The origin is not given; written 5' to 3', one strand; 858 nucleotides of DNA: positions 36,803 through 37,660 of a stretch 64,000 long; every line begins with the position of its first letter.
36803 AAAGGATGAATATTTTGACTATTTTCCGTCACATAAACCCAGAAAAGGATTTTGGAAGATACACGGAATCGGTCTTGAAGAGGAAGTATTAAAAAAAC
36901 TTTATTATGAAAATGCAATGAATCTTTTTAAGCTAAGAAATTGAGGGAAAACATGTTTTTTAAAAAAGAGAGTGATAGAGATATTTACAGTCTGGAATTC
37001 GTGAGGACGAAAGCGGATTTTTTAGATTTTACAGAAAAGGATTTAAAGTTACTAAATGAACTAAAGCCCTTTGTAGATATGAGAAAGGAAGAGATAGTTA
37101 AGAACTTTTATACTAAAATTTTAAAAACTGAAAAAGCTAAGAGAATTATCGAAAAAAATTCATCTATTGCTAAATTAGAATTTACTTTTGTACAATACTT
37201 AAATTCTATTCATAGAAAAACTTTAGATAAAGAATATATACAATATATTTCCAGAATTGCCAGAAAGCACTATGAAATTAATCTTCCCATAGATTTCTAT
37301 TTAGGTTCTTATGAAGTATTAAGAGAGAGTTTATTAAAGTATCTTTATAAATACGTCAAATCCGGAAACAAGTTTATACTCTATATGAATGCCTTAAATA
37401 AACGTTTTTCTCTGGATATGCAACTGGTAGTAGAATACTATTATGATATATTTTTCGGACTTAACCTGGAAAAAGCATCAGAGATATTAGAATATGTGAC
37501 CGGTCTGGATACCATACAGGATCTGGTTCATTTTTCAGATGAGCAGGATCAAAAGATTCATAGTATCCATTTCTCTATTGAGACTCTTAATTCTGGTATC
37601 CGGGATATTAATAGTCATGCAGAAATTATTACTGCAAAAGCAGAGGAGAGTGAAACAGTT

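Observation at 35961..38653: Two-gene operon: amidohydrolase-2 enzyme coupled to a soluble chemoreceptor combining a HemAT-like globin sensor, an MCP signalling domain and a CZB zinc-binding domain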

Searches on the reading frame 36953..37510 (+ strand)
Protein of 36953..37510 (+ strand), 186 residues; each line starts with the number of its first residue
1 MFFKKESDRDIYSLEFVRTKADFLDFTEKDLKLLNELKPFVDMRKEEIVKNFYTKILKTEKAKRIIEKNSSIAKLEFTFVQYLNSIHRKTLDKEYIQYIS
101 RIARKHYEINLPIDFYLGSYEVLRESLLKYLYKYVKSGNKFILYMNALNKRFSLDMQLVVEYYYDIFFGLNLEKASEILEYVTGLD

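Call 11: search_solved_structures(query=window:36953-37510:+, max_evalue=0.1, show_alignments=4)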
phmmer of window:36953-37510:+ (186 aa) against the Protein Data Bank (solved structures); distinct sequences matched with E-value up to 0.1: 5.
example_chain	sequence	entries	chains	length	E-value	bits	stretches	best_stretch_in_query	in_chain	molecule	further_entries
1or4_A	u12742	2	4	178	2.7e-09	40.5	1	25-161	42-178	Heme-based aerotactic transducer hemAT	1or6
2w31_A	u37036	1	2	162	5.4e-07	33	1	21-131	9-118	GLOBIN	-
7o0i_B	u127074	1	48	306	2.3e-06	30.9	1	24-173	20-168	Anti-anti-sigma factor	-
5ohe_A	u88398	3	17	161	4.3e-06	30.1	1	45-163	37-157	Globin-coupled histidine kinase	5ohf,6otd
8h17_A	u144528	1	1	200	0.098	15.9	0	11-167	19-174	Tlr1989 protein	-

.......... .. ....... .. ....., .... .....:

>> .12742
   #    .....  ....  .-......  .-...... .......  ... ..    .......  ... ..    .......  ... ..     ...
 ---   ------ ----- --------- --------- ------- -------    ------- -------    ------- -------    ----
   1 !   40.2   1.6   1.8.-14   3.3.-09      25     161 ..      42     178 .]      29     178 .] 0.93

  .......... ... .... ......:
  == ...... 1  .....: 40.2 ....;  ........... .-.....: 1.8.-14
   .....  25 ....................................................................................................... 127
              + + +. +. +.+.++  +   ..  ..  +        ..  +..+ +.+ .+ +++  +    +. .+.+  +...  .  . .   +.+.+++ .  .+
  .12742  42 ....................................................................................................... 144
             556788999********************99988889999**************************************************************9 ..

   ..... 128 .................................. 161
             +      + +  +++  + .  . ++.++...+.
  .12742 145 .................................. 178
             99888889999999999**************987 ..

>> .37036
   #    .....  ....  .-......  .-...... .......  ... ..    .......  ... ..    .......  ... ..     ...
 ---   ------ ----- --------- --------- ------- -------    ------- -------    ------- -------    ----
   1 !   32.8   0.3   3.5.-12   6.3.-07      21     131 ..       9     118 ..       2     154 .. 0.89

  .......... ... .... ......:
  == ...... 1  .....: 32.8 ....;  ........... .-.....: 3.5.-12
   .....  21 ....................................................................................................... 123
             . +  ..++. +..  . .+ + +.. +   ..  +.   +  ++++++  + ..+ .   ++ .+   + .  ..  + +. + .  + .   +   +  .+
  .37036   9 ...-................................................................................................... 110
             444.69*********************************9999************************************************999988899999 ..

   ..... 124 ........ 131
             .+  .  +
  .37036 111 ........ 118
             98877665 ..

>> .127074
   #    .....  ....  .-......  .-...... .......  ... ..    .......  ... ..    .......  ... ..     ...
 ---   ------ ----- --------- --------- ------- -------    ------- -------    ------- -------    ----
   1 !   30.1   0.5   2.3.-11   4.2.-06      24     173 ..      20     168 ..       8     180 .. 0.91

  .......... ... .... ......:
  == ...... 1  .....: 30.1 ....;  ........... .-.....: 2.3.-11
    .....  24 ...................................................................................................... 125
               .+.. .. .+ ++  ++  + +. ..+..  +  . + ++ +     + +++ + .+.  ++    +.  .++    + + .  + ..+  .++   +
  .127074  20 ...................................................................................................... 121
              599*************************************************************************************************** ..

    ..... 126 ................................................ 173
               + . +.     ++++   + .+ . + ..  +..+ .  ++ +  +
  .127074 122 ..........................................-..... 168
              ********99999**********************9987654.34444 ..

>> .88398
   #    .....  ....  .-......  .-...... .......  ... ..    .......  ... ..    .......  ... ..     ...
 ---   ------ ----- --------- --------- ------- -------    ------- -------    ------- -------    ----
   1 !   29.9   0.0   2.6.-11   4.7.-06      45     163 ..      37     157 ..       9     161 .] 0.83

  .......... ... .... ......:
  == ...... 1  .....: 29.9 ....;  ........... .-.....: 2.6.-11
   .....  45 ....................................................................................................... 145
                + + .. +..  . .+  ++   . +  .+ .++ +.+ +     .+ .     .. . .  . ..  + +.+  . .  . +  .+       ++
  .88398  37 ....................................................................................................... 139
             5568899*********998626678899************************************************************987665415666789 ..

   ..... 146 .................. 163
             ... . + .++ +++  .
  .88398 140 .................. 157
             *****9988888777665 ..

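Call 40: find_homologous_proteins(query=window:36953-37510:+, max_evalue=0.00001)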
Query window:36953-37510:+ (186 aa): 1 proteins with E <= 0.00001 among 302 candidates.
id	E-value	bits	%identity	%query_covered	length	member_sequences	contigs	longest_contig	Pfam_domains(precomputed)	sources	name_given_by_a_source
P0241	5.6e-15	74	100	23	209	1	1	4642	PF00015.27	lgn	-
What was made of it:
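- Tried and rejected: A word-indexed search with the globin domain alone returned only a fragment of the same protein (call 40).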

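Call 48: search_protein_representatives(protein=window:36953-37510:+)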
Query: 186 residues. Proteins with E-value up to 0.001 (for the whole library): 993; up to 1e-10: 131; up to 1e-30: 0. The best 150 are listed.
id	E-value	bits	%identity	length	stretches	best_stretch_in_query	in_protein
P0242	1.5e-26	109.7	39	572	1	16-184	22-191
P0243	3.4e-22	95.5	24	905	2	17-162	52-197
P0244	5.1e-21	91.7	34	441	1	18-165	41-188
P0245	4.9e-19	85.2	35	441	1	19-180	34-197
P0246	2.1e-18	83.2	33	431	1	18-167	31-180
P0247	6.2e-18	81.7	30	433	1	17-165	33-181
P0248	7.1e-18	81.5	30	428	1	17-175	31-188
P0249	5.8e-17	78.5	30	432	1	22-182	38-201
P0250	9.9e-17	77.7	31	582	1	8-181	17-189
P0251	1.5e-16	77.2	30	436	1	19-174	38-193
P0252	2.2e-16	76.6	32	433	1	18-163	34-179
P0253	2.7e-16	76.3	33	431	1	15-175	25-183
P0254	4.4e-16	75.6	32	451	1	21-177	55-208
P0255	6.3e-16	75.1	29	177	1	6-165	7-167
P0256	7.4e-16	74.9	31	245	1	18-164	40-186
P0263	5.2e-15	72.1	34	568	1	17-165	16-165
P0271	5.3e-14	68.9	36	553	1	21-132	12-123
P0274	7.1e-14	68.5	28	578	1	5-183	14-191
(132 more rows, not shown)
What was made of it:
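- Tried and rejected: The exhaustive HMMER search was needed to find P0242 and the HemAT-like relatives (call 48).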

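Call 51: search_protein_families(library=pfam, proteins=[P0242, P0243, P0244, P0245, P0250, P0263, P0271, P0274], max_evalue=0.001)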
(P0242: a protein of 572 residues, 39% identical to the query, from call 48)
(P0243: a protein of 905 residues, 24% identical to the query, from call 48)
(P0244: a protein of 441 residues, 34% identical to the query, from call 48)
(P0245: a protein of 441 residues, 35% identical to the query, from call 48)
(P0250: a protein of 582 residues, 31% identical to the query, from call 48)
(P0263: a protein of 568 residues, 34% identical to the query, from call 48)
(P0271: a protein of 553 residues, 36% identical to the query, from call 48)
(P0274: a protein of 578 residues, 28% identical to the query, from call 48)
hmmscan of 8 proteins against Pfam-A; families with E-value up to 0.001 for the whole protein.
P0242 (572 aa): 3 families
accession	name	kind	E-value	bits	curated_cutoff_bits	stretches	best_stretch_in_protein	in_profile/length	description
PF00015.26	MCPsignal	-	2.5e-23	83.2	34.6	1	260-384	13-137/172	Methyl-accepting chemotaxis protein (MCP) signalling domain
PF11563.14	Protoglobin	-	1.9e-20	73.9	25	1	26-172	8-154/158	Protoglobin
PF13682.11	CZB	-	7.7e-10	39.4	29.4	1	467-529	1-62/64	Chemoreceptor zinc-binding domain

P0243 (905 aa): 4 families
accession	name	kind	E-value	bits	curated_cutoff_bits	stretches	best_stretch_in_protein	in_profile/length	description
PF11563.14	Protoglobin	-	9.1e-67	224.4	25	2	52-197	5-151/158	Protoglobin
PF00015.26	MCPsignal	-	1.8e-42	145.5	34.6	1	616-771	3-172/172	Methyl-accepting chemotaxis protein (MCP) signalling domain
PF18947.5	HAMP_2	-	6.5e-24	84.1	24.3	2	486-550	1-65/67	HAMP domain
PF00672.30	HAMP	-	7.9e-09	36.1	25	1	506-551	7-52/53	HAMP domain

P0244 (441 aa): 2 families
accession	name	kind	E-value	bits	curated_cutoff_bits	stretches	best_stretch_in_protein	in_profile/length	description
PF11563.14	Protoglobin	-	3.6e-41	141.2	25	1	40-189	5-155/158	Protoglobin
PF00015.26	MCPsignal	-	5.6e-35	121.2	34.6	1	278-423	21-166/172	Methyl-accepting chemotaxis protein (MCP) signalling domain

P0245 (441 aa): 2 families
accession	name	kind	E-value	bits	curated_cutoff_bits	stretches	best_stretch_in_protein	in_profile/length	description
PF11563.14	Protoglobin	-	3.2e-35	121.9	25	1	29-181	2-153/158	Protoglobin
PF00015.26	MCPsignal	-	3.2e-33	115.4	34.6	1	270-425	19-166/172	Methyl-accepting chemotaxis protein (MCP) signalling domain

P0250 (582 aa): 3 families
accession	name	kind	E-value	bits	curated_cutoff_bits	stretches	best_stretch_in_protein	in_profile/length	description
PF11563.14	Protoglobin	-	1.3e-35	123.2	25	1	25-176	4-157/158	Protoglobin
PF00015.26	MCPsignal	-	3.6e-30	105.5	34.6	1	269-415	21-167/172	Methyl-accepting chemotaxis protein (MCP) signalling domain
PF13682.11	CZB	-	1.4e-13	51.5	29.4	1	468-536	1-63/64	Chemoreceptor zinc-binding domain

P0263 (568 aa): 3 families
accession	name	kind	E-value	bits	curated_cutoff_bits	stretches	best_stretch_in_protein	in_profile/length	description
PF00015.26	MCPsignal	-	4.9e-41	140.9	34.6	1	255-412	14-171/172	Methyl-accepting chemotaxis protein (MCP) signalling domain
PF11563.14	Protoglobin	-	2.3e-38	132.1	25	1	14-167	3-156/158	Protoglobin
PF13682.11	CZB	-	2.1e-15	57.3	29.4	1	461-527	1-64/64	Chemoreceptor zinc-binding domain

P0271 (553 aa): 4 families
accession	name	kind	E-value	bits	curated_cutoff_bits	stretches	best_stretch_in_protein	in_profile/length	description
PF00015.26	MCPsignal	-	9e-37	127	34.6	1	226-400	8-168/172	Methyl-accepting chemotaxis protein (MCP) signalling domain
PF11563.14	Protoglobin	-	6.8e-34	117.6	25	1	5-160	2-157/158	Protoglobin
PF06103.16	DUF948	-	3.6e-06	27.5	37.2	0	184-251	18-85/89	Bacterial protein of unknown function (DUF948)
PF11795.13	DUF3322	-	0.00061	20.3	22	0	267-426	11-156/190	Uncharacterized protein conserved in bacteria N-term (DUF3322)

P0274 (578 aa): 4 families
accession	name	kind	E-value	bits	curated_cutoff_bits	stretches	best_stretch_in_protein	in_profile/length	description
PF00015.26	MCPsignal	-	1.2e-37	129.8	34.6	1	245-416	11-168/172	Methyl-accepting chemotaxis protein (MCP) signalling domain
PF11563.14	Protoglobin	-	3.4e-33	115.3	25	1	24-174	3-155/158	Protoglobin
PF13682.11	CZB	-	3.4e-14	53.4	29.4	1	468-534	1-63/64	Chemoreceptor zinc-binding domain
PF06103.16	DUF948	-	0.0005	20.6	37.2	1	318-395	10-87/89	Bacterial protein of unknown function (DUF948)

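Call 54: find_encoding_contigs(protein=P0242, flank=10000, max_places=2)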
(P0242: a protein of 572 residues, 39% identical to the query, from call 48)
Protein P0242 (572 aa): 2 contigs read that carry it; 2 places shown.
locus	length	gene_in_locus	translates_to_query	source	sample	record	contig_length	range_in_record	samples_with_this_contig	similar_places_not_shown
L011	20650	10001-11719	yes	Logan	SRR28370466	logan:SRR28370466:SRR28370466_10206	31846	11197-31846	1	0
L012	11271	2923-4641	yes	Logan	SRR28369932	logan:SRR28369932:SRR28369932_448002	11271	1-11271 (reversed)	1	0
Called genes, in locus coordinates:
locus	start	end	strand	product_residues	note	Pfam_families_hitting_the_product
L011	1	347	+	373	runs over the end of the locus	PF00072:Response_reg, PF00512:HisKA, PF02518:HATPase_c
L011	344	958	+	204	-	PF00300:His_Phos_1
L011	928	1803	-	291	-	PF00696:AA_kinase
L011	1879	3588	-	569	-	PF17899:Peptidase_M61_N, PF05299:Peptidase_M61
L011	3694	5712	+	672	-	PF02743:dCache_1, PF00672:HAMP (faint), PF00015:MCPsignal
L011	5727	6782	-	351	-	PF12833:HTH_18, PF00165:HTH_AraC (weak)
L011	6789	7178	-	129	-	PF00027:cNMP_binding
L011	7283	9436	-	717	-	PF01804:Penicil_amidase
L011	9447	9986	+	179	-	-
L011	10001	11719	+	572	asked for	PF11563:Protoglobin, PF00015:MCPsignal, PF13682:CZB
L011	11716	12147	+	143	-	-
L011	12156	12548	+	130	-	PF14516:AAA_35 (weak)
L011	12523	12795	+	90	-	-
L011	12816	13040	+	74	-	-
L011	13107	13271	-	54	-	-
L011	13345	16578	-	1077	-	PF00873:ACR_tran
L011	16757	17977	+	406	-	PF12832:MFS_1_like (weak), PF03092:BT1 (faint), PF07690:MFS_1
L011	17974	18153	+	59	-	-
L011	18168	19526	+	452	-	PF04715:, PF00425:Chorismate_bind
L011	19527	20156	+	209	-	PF00117:GATase, PF07722:Peptidase_C26 (weak)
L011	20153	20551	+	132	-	-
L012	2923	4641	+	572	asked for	PF11563:Protoglobin, PF00015:MCPsignal, PF13682:CZB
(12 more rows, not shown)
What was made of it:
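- P0242 sits next to unrelated genes (call 54).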

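Call 56: list_cluster_members(proteins=[L011:13348-16578:-, L011:18168-19523:+, L011:7286-9436:-, L011:3694-5709:+, L011:1882-3588:-, L011:9447-9983:+])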
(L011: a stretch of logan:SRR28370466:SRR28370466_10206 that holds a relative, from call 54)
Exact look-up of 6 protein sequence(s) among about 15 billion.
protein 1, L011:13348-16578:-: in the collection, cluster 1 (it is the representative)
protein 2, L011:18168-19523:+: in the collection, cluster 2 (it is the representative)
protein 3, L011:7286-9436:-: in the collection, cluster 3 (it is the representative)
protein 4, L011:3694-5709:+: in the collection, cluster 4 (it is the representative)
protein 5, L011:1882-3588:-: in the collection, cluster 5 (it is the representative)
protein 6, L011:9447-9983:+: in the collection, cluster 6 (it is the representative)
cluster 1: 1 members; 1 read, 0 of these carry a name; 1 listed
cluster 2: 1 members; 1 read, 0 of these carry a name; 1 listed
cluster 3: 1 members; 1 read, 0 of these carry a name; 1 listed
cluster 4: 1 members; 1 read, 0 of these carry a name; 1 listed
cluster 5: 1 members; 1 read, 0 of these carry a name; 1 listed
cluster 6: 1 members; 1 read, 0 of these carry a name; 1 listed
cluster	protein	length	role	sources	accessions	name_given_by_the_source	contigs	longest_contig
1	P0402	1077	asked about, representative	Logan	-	-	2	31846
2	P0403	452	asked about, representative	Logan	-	-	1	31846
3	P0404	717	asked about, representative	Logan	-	-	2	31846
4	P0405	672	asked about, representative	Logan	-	-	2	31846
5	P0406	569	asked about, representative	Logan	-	-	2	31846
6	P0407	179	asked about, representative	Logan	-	-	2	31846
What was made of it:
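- Tried and rejected: All were unnamed singletons (call 56).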
